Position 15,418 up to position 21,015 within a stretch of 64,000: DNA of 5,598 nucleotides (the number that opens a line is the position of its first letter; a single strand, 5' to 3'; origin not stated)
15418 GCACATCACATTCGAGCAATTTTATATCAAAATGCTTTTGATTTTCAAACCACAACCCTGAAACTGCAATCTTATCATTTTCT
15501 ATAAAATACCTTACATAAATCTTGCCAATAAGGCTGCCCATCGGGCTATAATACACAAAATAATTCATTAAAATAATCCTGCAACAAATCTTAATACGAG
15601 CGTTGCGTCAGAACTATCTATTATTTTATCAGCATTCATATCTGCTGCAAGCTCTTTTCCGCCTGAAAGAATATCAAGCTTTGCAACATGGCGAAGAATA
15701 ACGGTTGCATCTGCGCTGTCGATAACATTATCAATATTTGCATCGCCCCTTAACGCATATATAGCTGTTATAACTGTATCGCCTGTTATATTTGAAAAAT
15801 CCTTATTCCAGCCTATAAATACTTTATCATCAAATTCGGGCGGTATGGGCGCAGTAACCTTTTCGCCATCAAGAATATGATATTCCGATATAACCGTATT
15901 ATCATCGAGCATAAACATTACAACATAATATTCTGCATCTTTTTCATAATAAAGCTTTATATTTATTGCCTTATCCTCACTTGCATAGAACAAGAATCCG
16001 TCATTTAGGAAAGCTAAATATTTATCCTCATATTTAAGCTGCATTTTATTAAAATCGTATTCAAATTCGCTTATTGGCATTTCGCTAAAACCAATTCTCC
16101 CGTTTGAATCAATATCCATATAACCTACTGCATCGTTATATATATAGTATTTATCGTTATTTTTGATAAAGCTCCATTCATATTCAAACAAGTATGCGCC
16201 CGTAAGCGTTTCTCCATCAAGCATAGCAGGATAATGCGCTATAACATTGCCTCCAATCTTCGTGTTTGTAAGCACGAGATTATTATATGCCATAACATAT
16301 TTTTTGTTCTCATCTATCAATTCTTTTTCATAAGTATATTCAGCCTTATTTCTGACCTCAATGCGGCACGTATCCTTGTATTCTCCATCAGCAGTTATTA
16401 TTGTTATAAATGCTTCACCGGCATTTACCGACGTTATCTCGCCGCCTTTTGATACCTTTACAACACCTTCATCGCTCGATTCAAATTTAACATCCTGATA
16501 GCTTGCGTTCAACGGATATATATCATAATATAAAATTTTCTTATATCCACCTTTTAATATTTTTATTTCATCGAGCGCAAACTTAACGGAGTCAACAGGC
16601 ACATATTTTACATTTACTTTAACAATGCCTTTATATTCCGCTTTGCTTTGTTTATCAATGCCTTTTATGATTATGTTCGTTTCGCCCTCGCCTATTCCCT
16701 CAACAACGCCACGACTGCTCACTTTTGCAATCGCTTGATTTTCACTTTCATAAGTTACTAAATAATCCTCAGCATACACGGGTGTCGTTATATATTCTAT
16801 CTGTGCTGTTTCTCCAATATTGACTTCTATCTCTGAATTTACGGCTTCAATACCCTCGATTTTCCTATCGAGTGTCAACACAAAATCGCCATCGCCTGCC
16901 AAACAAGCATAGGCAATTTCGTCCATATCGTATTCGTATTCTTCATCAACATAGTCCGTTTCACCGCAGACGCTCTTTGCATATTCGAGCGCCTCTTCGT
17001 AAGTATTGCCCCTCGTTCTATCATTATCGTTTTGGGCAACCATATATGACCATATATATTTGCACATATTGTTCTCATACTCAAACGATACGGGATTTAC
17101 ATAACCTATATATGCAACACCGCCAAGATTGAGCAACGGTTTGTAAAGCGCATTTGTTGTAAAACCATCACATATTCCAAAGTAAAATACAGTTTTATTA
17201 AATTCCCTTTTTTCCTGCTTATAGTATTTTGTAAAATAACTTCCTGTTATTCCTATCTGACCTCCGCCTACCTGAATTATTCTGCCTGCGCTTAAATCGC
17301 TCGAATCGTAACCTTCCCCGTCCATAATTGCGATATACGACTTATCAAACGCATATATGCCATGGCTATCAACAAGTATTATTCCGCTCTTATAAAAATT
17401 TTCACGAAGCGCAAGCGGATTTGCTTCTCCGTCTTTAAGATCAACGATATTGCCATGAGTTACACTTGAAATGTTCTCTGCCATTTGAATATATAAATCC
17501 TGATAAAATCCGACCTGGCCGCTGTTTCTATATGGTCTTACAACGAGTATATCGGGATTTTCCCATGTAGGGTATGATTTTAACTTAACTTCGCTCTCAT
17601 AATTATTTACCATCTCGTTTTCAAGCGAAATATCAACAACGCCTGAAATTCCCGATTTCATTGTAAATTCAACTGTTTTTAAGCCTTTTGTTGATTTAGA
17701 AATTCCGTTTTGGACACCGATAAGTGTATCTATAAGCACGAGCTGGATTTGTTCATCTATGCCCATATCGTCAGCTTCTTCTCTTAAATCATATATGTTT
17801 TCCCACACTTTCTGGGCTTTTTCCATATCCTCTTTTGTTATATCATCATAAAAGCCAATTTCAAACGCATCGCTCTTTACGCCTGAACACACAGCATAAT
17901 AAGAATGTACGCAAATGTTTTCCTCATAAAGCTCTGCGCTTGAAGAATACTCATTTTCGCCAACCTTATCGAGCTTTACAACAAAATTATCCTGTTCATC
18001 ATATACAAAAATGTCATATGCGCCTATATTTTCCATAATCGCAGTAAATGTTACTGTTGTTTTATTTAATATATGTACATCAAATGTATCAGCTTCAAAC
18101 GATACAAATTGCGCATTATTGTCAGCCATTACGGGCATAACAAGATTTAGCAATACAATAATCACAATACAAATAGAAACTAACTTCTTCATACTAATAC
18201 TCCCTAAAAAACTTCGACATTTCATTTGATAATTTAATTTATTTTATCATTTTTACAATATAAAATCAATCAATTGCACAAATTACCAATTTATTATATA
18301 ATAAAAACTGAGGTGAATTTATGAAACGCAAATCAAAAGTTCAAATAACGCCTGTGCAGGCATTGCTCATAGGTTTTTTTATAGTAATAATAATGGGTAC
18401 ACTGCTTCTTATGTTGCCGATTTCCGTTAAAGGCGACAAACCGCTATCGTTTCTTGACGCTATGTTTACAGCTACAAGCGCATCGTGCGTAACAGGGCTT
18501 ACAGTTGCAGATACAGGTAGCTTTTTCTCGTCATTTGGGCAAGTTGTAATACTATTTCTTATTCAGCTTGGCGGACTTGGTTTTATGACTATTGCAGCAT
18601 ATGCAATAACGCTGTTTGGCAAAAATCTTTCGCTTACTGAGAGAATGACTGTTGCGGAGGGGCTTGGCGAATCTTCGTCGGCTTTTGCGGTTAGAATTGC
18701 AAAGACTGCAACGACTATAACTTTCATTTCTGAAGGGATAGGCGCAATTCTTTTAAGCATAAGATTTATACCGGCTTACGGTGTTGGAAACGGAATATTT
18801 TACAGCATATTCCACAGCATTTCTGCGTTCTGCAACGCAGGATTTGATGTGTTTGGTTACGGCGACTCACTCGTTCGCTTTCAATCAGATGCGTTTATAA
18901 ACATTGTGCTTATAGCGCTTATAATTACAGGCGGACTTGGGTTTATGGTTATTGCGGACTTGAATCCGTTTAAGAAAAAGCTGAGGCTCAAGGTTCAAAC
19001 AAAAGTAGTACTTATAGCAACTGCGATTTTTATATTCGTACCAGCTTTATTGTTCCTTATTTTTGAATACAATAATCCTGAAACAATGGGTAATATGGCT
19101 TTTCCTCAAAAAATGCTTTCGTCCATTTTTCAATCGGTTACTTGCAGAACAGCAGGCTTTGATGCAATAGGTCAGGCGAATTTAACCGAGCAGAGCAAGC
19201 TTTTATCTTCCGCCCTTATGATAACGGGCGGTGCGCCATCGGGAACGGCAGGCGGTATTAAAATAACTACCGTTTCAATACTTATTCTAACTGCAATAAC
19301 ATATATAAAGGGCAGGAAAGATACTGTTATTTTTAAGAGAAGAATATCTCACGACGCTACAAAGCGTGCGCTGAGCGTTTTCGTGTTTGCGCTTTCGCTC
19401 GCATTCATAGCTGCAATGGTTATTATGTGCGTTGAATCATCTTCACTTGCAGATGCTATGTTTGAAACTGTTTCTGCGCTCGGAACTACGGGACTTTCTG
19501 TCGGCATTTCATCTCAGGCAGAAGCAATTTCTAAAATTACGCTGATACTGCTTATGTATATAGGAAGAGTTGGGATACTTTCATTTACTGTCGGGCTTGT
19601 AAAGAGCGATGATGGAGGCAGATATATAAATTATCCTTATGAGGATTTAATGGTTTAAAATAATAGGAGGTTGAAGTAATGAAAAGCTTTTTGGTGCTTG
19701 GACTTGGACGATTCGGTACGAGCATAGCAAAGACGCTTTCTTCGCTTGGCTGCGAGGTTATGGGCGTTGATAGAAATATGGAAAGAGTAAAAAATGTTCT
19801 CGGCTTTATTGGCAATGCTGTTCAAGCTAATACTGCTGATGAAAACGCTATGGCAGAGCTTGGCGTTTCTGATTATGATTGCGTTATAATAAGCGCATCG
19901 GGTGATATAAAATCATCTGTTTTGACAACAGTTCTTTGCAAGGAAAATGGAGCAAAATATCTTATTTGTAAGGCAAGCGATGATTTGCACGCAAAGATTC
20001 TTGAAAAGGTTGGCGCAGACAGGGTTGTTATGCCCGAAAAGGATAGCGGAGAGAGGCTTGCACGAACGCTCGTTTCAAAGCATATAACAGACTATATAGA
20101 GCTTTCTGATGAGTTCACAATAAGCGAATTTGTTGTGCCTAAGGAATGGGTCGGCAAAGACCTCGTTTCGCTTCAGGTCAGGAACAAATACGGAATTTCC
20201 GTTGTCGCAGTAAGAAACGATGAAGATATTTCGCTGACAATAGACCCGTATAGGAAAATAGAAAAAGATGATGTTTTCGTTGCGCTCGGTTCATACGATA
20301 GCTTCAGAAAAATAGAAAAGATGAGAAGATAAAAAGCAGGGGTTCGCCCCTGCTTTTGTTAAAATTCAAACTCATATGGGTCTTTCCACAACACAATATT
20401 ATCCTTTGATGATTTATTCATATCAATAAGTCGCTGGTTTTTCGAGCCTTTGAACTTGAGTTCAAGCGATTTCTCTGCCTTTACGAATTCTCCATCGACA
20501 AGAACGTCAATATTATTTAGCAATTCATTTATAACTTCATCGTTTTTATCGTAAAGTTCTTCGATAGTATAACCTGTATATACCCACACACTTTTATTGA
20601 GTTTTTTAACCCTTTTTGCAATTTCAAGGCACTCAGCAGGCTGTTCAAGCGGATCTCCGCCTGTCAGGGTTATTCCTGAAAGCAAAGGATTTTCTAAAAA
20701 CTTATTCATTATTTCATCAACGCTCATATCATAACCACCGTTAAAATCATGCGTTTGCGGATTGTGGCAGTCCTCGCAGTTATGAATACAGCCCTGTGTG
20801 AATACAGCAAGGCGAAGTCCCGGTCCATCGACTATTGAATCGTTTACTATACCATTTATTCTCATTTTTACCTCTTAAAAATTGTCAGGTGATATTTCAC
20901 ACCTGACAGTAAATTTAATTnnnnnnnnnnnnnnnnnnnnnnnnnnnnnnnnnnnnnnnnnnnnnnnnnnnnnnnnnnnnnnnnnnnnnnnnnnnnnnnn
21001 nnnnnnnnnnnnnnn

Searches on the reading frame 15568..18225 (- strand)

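Call 35: search_protein_families(library=pfam, proteins=[window:15568-18225:-])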
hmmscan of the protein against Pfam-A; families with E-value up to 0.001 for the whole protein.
window:15568-18225:- (885 aa): 2 families
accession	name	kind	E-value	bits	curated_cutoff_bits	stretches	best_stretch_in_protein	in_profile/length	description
PF02368.24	Big_2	-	6.3e-16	58.5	22.8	2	463-519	9-65/79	Bacterial Ig-like domain (group 2)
PF00404.24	Dockerin_1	-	2.8e-06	27.9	22.9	1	827-880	2-55/57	Dockerin type I domain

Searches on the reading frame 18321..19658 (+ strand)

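Call 35: search_protein_families(library=pfam, proteins=[window:18321-19658:+])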
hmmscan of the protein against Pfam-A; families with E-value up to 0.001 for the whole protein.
window:18321-19658:+ (445 aa): 1 family
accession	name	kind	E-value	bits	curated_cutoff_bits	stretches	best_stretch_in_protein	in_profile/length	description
PF02386.22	TrkH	-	8.3e-57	193.2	27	1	27-428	51-492/502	Cation transport protein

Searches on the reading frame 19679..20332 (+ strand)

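Call 35: search_protein_families(library=pfam, proteins=[window:19679-20332:+])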
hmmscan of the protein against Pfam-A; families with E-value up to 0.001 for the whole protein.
window:19679-20332:+ (217 aa): 8 families
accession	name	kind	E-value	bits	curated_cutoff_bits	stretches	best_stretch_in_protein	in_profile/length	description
PF02254.24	TrkA_N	-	2.2e-26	92.9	23.8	1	4-119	1-116/116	TrkA-N domain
PF02080.26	TrkA_C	-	2.3e-08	34.3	27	1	149-214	2-68/71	TrkA-C domain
PF01262.27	AlaDh_PNT_C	-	4.5e-05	23.4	23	1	4-73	31-100/214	Alanine dehydrogenase/PNT, C-terminal domain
PF00107.32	ADH_zinc_N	-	5.5e-05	23.6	31.8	0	12-72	5-65/129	Zinc-binding dehydrogenase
PF03807.23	F420_oxidored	-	8e-05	23.6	21.6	0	6-58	4-56/94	NADP oxidoreductase coenzyme F420-dependent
PF02826.25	2-Hacid_dh_C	-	0.00015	21.7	25.1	1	2-38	37-73/178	D-isomer specific 2-hydroxyacid dehydrogenase, NAD binding domain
PF03446.21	NAD_binding_2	-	0.00038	20.9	21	1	6-74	4-66/161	NAD binding domain of 6-phosphogluconate dehydrogenase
PF01488.26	Shikimate_DH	-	0.00039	20.9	24.3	1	2-74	13-84/138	Shikimate / quinate 5-dehydrogenase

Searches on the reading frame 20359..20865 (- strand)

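Call 35: search_protein_families(library=pfam, proteins=[window:20359-20865:-])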
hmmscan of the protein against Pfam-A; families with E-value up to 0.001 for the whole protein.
window:20359-20865:- (168 aa): 2 families
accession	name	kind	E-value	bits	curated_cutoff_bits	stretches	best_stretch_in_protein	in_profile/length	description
PF13353.11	Fer4_12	-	3.2e-39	134.8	22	1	12-147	1-137/137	4Fe-4S single cluster domain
PF04055.27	Radical_SAM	-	2.3e-09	38.1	29.5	1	21-117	2-99/166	Radical SAM superfamily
